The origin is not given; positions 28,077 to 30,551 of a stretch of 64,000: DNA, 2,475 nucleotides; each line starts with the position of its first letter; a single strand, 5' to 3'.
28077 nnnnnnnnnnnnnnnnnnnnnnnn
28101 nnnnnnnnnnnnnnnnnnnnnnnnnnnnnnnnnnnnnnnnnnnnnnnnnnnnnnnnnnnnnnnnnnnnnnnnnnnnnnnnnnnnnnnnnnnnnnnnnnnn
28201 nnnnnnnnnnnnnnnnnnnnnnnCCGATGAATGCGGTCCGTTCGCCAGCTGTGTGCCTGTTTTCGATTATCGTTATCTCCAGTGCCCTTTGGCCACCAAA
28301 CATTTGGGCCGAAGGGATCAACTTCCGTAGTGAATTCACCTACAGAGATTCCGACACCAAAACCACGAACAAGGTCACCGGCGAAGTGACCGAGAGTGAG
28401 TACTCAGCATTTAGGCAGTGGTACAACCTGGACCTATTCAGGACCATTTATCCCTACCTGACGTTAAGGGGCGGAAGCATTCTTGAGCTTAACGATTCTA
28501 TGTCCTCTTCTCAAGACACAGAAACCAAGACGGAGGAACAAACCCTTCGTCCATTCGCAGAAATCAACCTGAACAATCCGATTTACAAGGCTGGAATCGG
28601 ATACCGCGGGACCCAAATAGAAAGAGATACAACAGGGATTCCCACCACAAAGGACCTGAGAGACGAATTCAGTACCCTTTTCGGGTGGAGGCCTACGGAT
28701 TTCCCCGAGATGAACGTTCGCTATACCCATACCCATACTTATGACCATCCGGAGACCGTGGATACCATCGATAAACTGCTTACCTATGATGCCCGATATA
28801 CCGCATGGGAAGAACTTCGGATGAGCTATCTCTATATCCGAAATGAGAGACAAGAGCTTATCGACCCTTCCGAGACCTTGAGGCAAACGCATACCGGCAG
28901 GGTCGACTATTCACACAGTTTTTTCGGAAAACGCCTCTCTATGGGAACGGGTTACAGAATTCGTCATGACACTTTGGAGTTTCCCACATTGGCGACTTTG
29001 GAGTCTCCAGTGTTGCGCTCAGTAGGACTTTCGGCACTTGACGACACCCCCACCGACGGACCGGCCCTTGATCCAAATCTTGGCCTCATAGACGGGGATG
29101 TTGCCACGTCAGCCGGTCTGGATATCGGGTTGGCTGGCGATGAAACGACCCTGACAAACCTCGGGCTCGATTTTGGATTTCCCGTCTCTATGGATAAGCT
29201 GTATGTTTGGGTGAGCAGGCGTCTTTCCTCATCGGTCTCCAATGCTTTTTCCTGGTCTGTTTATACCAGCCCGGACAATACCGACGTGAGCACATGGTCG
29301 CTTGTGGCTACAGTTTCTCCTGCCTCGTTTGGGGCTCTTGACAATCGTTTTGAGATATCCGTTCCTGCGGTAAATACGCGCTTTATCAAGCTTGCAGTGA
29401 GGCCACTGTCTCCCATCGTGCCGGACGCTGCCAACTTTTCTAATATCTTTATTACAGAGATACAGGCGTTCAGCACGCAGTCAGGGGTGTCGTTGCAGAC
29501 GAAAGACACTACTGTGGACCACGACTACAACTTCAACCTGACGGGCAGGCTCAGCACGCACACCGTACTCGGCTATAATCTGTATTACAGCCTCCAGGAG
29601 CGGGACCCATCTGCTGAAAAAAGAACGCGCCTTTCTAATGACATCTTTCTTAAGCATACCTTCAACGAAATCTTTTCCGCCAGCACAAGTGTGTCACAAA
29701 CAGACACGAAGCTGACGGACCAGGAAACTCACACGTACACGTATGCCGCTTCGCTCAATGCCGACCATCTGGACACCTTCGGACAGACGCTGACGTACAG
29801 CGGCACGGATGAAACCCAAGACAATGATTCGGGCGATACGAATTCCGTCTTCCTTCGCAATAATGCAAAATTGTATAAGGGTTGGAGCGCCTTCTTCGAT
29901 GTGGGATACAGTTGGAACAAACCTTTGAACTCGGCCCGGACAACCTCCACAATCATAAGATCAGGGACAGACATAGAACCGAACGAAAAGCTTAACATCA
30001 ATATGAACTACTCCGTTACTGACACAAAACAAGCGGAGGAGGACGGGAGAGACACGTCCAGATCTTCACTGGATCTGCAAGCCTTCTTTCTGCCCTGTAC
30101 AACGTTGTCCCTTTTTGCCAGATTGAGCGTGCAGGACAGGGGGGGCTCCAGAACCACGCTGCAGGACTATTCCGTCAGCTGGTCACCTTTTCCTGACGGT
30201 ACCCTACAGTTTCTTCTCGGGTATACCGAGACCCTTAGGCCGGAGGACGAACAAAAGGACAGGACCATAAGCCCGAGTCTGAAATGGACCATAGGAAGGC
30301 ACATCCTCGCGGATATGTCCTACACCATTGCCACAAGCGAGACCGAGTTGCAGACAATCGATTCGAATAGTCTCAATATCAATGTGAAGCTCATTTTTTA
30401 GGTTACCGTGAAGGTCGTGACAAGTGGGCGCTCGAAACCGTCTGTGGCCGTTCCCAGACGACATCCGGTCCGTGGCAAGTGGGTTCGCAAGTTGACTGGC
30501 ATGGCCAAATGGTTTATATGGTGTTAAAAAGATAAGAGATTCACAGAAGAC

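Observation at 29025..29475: Discoidin-like jelly-roll inserted in the middle of the putative barrel protein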

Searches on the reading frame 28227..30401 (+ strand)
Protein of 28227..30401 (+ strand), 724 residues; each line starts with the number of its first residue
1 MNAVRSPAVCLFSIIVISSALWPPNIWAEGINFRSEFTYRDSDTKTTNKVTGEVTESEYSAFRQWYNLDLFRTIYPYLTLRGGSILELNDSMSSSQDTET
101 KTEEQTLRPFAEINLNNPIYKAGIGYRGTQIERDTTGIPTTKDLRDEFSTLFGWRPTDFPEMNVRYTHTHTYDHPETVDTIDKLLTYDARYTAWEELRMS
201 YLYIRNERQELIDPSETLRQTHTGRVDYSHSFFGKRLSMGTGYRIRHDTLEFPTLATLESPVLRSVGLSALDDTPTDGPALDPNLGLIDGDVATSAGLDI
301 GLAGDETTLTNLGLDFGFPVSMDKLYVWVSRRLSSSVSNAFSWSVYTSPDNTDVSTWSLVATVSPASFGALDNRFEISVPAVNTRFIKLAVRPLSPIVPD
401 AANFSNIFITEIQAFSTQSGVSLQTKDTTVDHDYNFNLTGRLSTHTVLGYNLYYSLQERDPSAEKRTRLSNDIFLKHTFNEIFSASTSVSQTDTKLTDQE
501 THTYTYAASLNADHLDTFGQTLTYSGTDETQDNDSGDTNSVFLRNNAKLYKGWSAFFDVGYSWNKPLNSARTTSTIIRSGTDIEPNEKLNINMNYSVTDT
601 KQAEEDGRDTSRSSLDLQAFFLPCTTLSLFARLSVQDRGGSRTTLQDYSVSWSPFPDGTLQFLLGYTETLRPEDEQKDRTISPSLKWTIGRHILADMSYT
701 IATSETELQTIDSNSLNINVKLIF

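Call 3: search_protein_families(library=pfam, proteins=[window:28227-30401:+], max_evalue=1)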
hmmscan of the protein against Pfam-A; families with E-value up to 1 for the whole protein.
window:28227-30401:+ (724 aa): 0 families

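Call 4: search_protein_families(library=ncbifam, proteins=[window:28227-30401:+], max_evalue=1)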
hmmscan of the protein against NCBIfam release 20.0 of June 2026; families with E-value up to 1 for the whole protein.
window:28227-30401:+ (724 aa): 1 family
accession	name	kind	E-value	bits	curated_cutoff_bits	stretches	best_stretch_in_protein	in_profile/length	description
NF033933.0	fosA8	exception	0.15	12.3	300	1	488-544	50-106/138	FosA8 family fosfomycin resistance glutathione transferase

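Call 6: search_solved_structures(query=window:28227-30401:+, max_evalue=10)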
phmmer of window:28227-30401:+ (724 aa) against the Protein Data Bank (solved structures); distinct sequences matched with E-value up to 10: 0.

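Call 9: find_homologous_proteins(query=window:28227-30401:+)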
Query window:28227-30401:+ (724 aa): 163 proteins with E <= 0.001 among 8000 candidates; the best 120 are listed.
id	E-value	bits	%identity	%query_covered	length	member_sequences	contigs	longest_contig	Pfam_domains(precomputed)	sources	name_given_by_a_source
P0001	0.0e+0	1633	100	100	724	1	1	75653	-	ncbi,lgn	-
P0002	1.3e-297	1007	62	99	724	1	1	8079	-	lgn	-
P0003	4.1e-271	919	57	99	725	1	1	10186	-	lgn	-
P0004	8.3e-266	902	56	100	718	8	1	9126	-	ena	-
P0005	2.1e-262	891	54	99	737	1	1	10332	-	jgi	jgi:hypothetical protein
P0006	1.2e-258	878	56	99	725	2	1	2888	-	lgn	-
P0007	6.9e-258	876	55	100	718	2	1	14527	-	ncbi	ncbi:MAG: hypothetical protein ABUJ92_02560 [Desulfobacterales bacterium]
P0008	1.1e-255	868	55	98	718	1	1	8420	-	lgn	-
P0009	4.7e-254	863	54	99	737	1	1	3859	-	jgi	jgi:hypothetical protein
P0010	1.6e-251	855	56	97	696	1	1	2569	-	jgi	jgi:hypothetical protein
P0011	4.9e-248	843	54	98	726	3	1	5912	-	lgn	-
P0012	5.3e-245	833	53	100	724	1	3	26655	-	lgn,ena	-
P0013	1.3e-242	825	52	99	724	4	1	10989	-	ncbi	-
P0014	2.7e-242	824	52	99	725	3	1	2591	-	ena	-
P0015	1.6e-239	815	50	98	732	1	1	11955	-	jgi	jgi:hypothetical protein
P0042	2.5e-215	735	46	99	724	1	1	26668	PF13609.13,PF22633.4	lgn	-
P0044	8.9e-214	730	48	99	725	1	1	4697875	PF13505.13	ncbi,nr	ncbi:MAG: hypothetical protein JSU72_06925 [Deltaproteobacteria bacterium]|nr:MAG: hypothetical prot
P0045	2.3e-213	728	47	98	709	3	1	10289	PF22633.4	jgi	-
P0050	1.7e-211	722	46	99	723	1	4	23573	PF22633.4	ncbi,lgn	-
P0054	1.7e-210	719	46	99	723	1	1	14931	PF22633.4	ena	-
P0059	1.4e-208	713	46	97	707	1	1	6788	PF22633.4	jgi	jgi:hypothetical protein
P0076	2.8e-204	698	45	99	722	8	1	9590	PF22633.4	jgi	-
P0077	3.8e-204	698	47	99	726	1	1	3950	PF13505.13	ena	-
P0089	1.1e-200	686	45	99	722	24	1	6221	PF22633.4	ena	-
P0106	7.5e-194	664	44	99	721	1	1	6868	PF22633.4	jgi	jgi:hypothetical protein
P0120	1.8e-185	636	47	86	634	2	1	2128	PF22633.4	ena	-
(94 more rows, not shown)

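Call 12: search_protein_families(library=pfam, alignment_id=A1, max_evalue=0.1)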
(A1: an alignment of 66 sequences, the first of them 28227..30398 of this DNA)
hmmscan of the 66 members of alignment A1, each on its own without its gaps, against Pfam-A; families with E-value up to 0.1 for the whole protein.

A. member 1, window:28227-30398:+ (724 aa): 0 families

B. families by the number of members that match (of 66 scanned): 15 families
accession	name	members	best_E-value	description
PF22633.2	F5_F8_type_C_2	36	1.8e-06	NedA-like, galactose-binding domain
PF13505.12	OMP_b-brl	24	1.8e-07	Outer membrane protein beta-barrel domain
PF10677.15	DUF2490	9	5.2e-05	Protein of unknown function (DUF2490)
PF13609.12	Porin_4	2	0.00033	Gram-negative porin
PF17550.7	PsaF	2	0.042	Family of unknown function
PF00754.31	F5_F8_type_C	1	0.00043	F5/8 type C domain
PF07642.17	BBP2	1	0.0034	Putative beta-barrel porin-2, OmpL-like. bbp2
PF21584.2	2L_N_poxvirus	1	0.01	Poxvirus, 2L, N-terminal domain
PF23068.1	CUB_M02D8_5_7th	1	0.017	M02D8_5-like, seventh CUB domain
PF19900.4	DUF6373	1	0.043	Family of unknown function (DUF6373)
PF02321.23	OEP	1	0.064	Outer membrane efflux protein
PF15873.10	DUF4730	1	0.08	Domain of unknown function (DUF4730)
PF24988.1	NEW1_HB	1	0.086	NEW1 helical bundle domain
PF11116.13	DUF2624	1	0.093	Protein of unknown function (DUF2624)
PF17247.7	DUF5316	1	0.096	Family of unknown function (DUF5316)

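Call 17: predict_structure(alignment_id=A1)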
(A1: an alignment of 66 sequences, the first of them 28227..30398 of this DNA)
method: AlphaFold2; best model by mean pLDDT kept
length: 724 residues; sequences in the alignment: 66
mean_pLDDT: 89.1   pTM: 0.62
mean pLDDT of the five models: 89.1, 84.8, 84.8, 83.7, 83.3
residues with pLDDT >= 90: 459; 70-90: 215; 50-70: 41; < 50: 9
segments of 3 or more residues with pLDDT < 50: 419-423
pLDDT, mean of each block of 10 residues (from residue 1): 60 67 57 95 92 88 96 89 97 87 97 93 97 90 97 92 97 91 97 92 95 86 97 92 97 61 82 79 78 78 79 84 90 87 92 87 88 87 90 86 86 74 70 97 95 95 90 96 96 91 97 93 97 92 95 95 90 95 94 96 69 95 92 90 93 86 94 92 93 95 94 97 94
secondary structure, 60 per line:
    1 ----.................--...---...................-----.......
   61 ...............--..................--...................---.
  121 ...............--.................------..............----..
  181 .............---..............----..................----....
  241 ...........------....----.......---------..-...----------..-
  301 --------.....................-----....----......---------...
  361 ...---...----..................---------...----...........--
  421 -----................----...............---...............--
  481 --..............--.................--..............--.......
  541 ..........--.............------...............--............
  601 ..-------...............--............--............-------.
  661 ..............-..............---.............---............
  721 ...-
elements in order (helices of 4 or more, strands of 3 or more residues): H5-21 E30-48 E54-75 E78-95 E98-116 E120-135 E138-154 E161-174 E179-193 E197-210 E215-232 E237-251 E258-261 E266-272 E309-329 H335-338 E343-348 E358-363 E367-369 E374-391 E408-418 E426-441 E446-460 E464-478 E483-496 E499-515 E518-531 E534-550 E553-565 E572-586 E589-602 E610-624 E627-638 E641-652 E660-671 E676-689 E693-705 E709-723

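Call 20: fold_search(model_id=the predicted structure, library=pdb)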
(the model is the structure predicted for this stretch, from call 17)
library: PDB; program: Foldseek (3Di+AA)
matches with E <= 10: 881; with E <= 0.001: 247
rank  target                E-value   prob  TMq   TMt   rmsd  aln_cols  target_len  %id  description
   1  9fw9_D                1.0e-08  1.00  0.29  0.31  28.6       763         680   10  Cryo-EM structure of the type 1 pilus assembly platform as part of the FimA-bound chaperone-usher pilus complex (FimDH (released 2025-06-04)
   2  1xkw                  1.3e-08  1.00  0.25  0.27  19.9       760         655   10  Pyochelin outer membrane receptor FptA from Pseudomonas aeruginosa (released 2005-10-04)
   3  6r2q_B                2.4e-08  1.00  0.39  0.43  14.6       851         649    7  Structure of the Mtr complex (released 2020-04-22)
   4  2hdi_A                2.7e-08  1.00  0.25  0.28  16.1       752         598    8  Crystal structure of the Colicin I receptor Cir from E.coli in complex with receptor binding domain of Colicin Ia. (released 2007-05-08)
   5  5nec_B                2.8e-08  1.00  0.24  0.26  19.1       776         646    9  Crystal structure of the siderophore receptor PiuD from Pseudomonas aeruginosa (released 2018-02-07)
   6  3rfz_B                3.5e-08  1.00  0.28  0.26  28.9       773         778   10  Crystal structure of the FimD usher bound to its cognate FimC:FimH substrate (released 2011-06-01)
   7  5fok_B                5.3e-08  1.00  0.23  0.24  18.4       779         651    8  Crystal structure of the siderophore receptor PiuA from Pseudomonas aeruginosa (released 2016-05-11)
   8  6e4v                  7.2e-08  1.00  0.26  0.27  20.3       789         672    9  The Crystal Structure of FhuE from E. coli in complex with its substrate Coprogen (released 2019-04-10)
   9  5fp1                  7.6e-08  1.00  0.23  0.23  20.1       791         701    8  Crystal structure of the siderophore receptor PiuA from Acinetobacter baumannii (released 2016-05-11)
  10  5out                  9.5e-08  1.00  0.23  0.23  17.8       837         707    8  CRYSTAL STRUCTURE OF THE FERRIC ENTEROBACTIN RECEPTOR (PFEA) MUTANT (G324V) FROM PSEUDOMONAS AERUGINOSA (released 2018-09-05)
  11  8bmx_B                1.5e-07  1.00  0.23  0.25  16.8       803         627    8  Bacteroides thetaiotaomicron B12 TonB dependent transporter in complex with a surface lipoprotein (released 2023-09-20)
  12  6r1f                  1.9e-07  1.00  0.23  0.24  17.7       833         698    8  Crystal structure of the ferric enterobactin receptor mutant R480A from Pseudomonas aeruginosa (PfeA) in complex with en (released 2019-04-10)
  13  5m9b                  2.0e-07  1.00  0.28  0.28  16.1       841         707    6  Crystal structure of the ferric enterobactin receptor (PfeA) from Pseudomonas aeruginosa (released 2018-02-21)
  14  5nec_A                2.1e-07  1.00  0.22  0.24  19.3       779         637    8  Crystal structure of the siderophore receptor PiuD from Pseudomonas aeruginosa (released 2018-02-07)
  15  5fok_A                2.1e-07  1.00  0.23  0.24  18.1       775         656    8  Crystal structure of the siderophore receptor PiuA from Pseudomonas aeruginosa (released 2016-05-11)
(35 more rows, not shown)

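Call 27: find_related_loci(query=A1, collection=genome_contigs, flank=10000)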
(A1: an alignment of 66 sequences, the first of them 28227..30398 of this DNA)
Query A1 (724 aa) in genome_contigs; peptide patterns used: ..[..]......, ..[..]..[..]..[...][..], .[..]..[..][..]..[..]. (x = any residue, [..] = any of these).
158 stretches matched a pattern; 99 encode a relative of the query (tblastn E <= 1e-3); the best 80 are kept; 80 distinct loci.
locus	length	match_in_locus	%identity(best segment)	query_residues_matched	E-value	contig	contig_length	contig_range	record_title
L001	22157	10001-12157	51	9-724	0e+0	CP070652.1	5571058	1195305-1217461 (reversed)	MAG: Deltaproteobacteria bacterium isolate bin85 chromosome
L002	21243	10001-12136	50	11-724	0e+0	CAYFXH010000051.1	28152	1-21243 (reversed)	MAG TPA_asm: uncultured Desulfobacteraceae bacterium isolate ERP108616_co2_158 genome assembly, contig: NODE_2143_length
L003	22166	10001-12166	48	8-724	0e+0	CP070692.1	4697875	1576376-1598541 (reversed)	MAG: Deltaproteobacteria bacterium isolate bin617 chromosome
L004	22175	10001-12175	46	7-724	0e+0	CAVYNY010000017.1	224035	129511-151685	MAG: uncultured delta proteobacterium isolate MFD05684.bin.2.75 genome assembly, contig: contig_49998, whole genome shot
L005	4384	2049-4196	45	4-724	0e+0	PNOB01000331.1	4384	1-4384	MAG: Desulfobacterium sp. isolate SW.3.97 SW_1015457_4384, whole genome shotgun sequence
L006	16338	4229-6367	46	11-724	0e+0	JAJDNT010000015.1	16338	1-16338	MAG: Deltaproteobacteria bacterium isolate ALSabin.159 k141_717508, whole genome shotgun sequence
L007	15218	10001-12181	45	1-724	0e+0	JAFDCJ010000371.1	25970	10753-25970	MAG: Deltaproteobacteria bacterium isolate MB3D_Bin_18 MB3D_Bin_18_MB3D_0306_000002395687, whole genome shotgun sequence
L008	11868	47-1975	48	83-724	0e+0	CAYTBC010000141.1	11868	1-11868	MAG TPA_asm: uncultured Desulfosarcina sp. isolate SRP214966_co3_311 genome assembly, contig: NODE_8740_length_11868_cov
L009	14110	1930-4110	44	4-724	0e+0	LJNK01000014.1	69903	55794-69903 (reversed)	MAG: Deltaproteobacteria bacterium SG8_13 WOR_8-12_211, whole genome shotgun sequence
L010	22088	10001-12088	46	28-724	0e+0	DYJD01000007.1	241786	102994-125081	MAG TPA_asm: Desulfosudis oleivorans isolate FI88_2_51_70 Afr_mines_FI88_34_length_241786_cov_29_484096, whole genome sh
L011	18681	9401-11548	43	10-724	0e+0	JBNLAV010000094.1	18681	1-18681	MAG: Desulfobacteraceae bacterium isolate C2.bin.44.orig k141_118003, whole genome shotgun sequence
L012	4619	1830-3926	44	28-724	0e+0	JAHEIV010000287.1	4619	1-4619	MAG: Deltaproteobacteria bacterium isolate Ww512 NODE_81984_length_4619_cov_3.545353, whole genome shotgun sequence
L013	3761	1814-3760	47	1-649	0e+0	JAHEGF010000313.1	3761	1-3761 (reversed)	MAG: Phyllobacteriaceae bacterium isolate Ww384 NODE_82408_length_3761_cov_1.829121, whole genome shotgun sequence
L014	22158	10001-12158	46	11-724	2e-171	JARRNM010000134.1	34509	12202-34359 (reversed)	MAG: Deltaproteobacteria bacterium isolate Spart_124_MAG scaffold_5201, whole genome shotgun sequence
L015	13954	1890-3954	50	26-724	1e-171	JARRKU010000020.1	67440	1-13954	MAG: Desulfobacteraceae bacterium isolate Spart_054_MAG scaffold_32, whole genome shotgun sequence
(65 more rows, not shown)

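Call 34: search_protein_families(library=pfam, proteins=[P0042, P0045, P0050, P0076, P0044, P0077], max_evalue=0.1)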
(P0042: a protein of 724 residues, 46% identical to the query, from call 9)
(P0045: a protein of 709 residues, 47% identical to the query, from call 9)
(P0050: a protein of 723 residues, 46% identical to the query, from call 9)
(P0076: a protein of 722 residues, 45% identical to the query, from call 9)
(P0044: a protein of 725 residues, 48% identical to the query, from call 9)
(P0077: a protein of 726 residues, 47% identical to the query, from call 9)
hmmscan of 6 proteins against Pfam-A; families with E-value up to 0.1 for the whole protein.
P0042 (724 aa): 3 families
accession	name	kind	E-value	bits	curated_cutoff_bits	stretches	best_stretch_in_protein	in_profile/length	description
PF22633.2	F5_F8_type_C_2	-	2e-06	28.7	27.8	1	286-388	2-91/91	NedA-like, galactose-binding domain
PF13609.12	Porin_4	-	0.00033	21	27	1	488-640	163-309/310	Gram-negative porin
PF13505.12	OMP_b-brl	-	0.073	13.7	28.7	0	35-99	62-127/175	Outer membrane protein beta-barrel domain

P0045 (709 aa): 3 families
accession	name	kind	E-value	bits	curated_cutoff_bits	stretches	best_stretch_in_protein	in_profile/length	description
PF22633.2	F5_F8_type_C_2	-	5.3e-06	27.4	27.8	1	294-375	18-91/91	NedA-like, galactose-binding domain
PF13505.12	OMP_b-brl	-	0.0096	16.5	28.7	1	547-696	27-164/175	Outer membrane protein beta-barrel domain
PF24988.1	NEW1_HB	-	0.086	13.4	27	0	154-184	27-57/87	NEW1 helical bundle domain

P0050 (723 aa): 2 families
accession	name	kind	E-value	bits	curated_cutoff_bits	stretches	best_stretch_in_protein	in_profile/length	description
PF22633.2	F5_F8_type_C_2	-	2.5e-06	28.4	27.8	1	309-390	18-91/91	NedA-like, galactose-binding domain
PF17550.7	PsaF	-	0.053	13.5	25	0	13-83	12-79/162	Family of unknown function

P0076 (722 aa): 3 families
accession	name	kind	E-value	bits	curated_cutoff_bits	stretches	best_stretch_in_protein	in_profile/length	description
PF22633.2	F5_F8_type_C_2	-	1.3e-05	26.1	27.8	1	306-390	16-91/91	NedA-like, galactose-binding domain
PF13505.12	OMP_b-brl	-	6.3e-05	23.6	28.7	1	559-714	26-167/175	Outer membrane protein beta-barrel domain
PF10677.15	DUF2490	-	0.001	19.3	29.8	1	550-707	14-182/186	Protein of unknown function (DUF2490)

P0044 (725 aa): 2 families
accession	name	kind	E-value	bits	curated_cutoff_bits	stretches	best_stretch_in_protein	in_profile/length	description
PF13505.12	OMP_b-brl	-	1.6e-06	28.9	28.7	1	36-128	61-154/175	Outer membrane protein beta-barrel domain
PF02321.23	OEP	-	0.064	13.5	22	0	65-118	26-75/187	Outer membrane efflux protein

P0077 (726 aa): 2 families
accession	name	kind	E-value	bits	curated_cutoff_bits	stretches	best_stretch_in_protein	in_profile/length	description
PF13505.12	OMP_b-brl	-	1.8e-07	32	28.7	2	579-718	50-167/175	Outer membrane protein beta-barrel domain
PF10677.15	DUF2490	-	0.043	14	29.8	0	674-720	30-76/186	Protein of unknown function (DUF2490)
